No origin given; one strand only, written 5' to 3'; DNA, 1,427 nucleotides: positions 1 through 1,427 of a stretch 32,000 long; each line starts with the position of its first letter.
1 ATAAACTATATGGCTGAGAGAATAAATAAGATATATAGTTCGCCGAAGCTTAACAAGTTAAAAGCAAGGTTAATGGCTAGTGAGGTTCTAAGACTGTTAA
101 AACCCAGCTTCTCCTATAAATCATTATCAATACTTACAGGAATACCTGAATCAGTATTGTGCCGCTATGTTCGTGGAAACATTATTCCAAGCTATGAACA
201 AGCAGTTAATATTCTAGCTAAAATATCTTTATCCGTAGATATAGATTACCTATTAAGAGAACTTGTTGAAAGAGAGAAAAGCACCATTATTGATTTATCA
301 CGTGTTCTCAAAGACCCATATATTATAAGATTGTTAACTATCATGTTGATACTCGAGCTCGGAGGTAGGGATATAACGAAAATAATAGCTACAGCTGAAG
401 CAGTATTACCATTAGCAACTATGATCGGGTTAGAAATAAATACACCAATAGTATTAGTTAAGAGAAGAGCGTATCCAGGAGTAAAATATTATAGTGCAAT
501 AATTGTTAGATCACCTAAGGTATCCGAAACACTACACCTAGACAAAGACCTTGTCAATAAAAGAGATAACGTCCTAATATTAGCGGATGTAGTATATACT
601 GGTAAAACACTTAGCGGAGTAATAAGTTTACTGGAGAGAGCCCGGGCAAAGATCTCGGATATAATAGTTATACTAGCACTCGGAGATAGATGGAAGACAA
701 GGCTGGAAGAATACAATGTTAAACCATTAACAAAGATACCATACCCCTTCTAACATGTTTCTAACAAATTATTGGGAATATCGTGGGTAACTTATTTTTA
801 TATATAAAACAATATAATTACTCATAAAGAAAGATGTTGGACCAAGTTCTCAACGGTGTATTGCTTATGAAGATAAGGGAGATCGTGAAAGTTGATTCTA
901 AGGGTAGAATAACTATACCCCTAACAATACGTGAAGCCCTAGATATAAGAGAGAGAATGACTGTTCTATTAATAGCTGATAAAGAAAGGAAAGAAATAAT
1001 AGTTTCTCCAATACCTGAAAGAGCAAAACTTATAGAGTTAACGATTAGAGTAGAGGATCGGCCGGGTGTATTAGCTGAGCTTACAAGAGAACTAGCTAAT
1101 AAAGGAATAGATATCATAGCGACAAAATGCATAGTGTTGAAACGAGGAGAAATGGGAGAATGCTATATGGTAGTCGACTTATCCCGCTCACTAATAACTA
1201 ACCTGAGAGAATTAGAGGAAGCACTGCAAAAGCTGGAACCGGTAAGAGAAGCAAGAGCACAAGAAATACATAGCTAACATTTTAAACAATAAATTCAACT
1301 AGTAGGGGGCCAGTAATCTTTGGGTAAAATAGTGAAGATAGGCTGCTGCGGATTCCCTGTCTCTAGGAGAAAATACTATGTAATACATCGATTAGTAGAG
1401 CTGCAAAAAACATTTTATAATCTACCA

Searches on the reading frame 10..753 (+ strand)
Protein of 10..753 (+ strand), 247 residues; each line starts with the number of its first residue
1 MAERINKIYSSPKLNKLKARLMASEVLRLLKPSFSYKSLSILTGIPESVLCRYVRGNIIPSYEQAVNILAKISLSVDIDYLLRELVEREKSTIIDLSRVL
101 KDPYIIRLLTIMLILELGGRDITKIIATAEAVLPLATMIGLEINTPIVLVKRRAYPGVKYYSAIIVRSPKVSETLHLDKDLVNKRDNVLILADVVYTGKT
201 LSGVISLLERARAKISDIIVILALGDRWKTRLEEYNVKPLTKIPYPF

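Call 9: search_protein_families(library=pfam, proteins=[window:10-753:+], max_evalue=0.01)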
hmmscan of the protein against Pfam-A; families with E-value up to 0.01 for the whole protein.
window:10-753:+ (247 aa): 2 families
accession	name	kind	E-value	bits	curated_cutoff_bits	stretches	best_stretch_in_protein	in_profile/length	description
PF00156.33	Pribosyltran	-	1.3e-05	25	26.3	1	184-229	86-131/158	Phosphoribosyl transferase domain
PF14681.12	UPRTase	-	0.0013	18.7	27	1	152-224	85-159/206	Uracil phosphoribosyltransferase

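Call 12: find_encoding_contigs(protein=window:10-753:+, flank=10000, max_places=4)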
Protein window:10-753:+ (247 aa): no gene with exactly this product is on record in the collection.

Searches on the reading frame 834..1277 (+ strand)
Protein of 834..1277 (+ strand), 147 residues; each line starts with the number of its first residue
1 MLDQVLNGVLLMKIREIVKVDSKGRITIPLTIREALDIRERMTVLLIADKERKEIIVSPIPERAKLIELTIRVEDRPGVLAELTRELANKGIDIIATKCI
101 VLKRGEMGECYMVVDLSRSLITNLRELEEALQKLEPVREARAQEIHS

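Call 9: search_protein_families(library=pfam, proteins=[window:834-1277:+], max_evalue=0.01)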
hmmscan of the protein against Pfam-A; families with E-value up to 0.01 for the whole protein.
window:834-1277:+ (147 aa): 5 families
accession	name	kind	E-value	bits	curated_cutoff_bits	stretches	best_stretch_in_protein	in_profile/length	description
PF01842.31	ACT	-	1e-07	32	27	1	69-105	3-39/66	ACT domain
PF22629.2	ACT_AHAS_ss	-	4.4e-07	30.4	27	1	69-128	1-60/67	AHAS small subunit-like ACT domain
PF04014.23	MazE_antitoxin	-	1.8e-06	28.2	24.7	1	17-63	1-46/48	Antidote-toxin recognition MazE, bacterial antitoxin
PF13291.12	ACT_4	-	0.00021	22.3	27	1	67-137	7-75/80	ACT domain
PF02381.23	MraZ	-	0.0062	16.9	23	0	18-44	8-34/72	MraZ protein, putative antitoxin-like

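Call 19: find_encoding_contigs(protein=window:834-1277:+, flank=10000, max_places=4)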
Protein window:834-1277:+ (147 aa): 3 contigs read that carry it; 2 places shown.
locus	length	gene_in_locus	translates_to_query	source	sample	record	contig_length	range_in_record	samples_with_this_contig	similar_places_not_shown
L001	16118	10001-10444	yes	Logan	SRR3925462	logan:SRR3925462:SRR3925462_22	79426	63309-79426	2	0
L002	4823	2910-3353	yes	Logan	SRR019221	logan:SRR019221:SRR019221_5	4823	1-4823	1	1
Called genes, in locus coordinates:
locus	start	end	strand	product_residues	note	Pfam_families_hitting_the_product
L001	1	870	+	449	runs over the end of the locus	PF02308:MgtC, PF13194:DUF4010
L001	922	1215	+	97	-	PF01918:Alba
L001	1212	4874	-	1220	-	PF00270:DEAD, PF04851:ResIII, PF13604:AAA_30 (weak), PF00271:Helicase_C (faint), PF01751:Toprim, PF01131:Topoisom_bac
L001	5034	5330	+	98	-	PF01918:Alba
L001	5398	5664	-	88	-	-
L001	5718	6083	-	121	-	-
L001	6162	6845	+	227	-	-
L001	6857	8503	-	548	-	PF00176:SNF2-rel_dom (faint), PF00270:DEAD, PF04851:ResIII, PF16203:ERCC3_RAD25_C, PF00271:Helicase_C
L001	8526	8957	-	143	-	-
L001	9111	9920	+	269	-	PF00156:Pribosyltran (weak)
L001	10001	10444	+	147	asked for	PF04014:MazE_antitoxin (weak), PF01842:ACT (weak), PF22629:ACT_AHAS_ss (weak)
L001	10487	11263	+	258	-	PF01904:DUF72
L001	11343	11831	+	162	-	-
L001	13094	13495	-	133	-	PF13518:HTH_28 (faint), PF13384:HTH_23 (weak)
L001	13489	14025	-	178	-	PF04034:Ribo_biogen_C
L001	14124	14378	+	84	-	PF01037:AsnC_trans_reg, PF22482:AsnC_trans_reg_3 (weak)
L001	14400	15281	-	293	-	PF00924:MS_channel_2nd, PF21082:MS_channel_3rd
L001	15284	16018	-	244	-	PF04254:DUF432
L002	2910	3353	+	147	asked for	PF04014:MazE_antitoxin (weak), PF01842:ACT (weak), PF22629:ACT_AHAS_ss (weak)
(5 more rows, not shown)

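Call 78: search_solved_structures(query=L001:5718-6083:-, max_evalue=0.01)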
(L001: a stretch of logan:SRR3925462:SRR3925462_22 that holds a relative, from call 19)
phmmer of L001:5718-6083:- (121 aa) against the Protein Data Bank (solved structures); distinct sequences matched with E-value up to 0.01: 0.
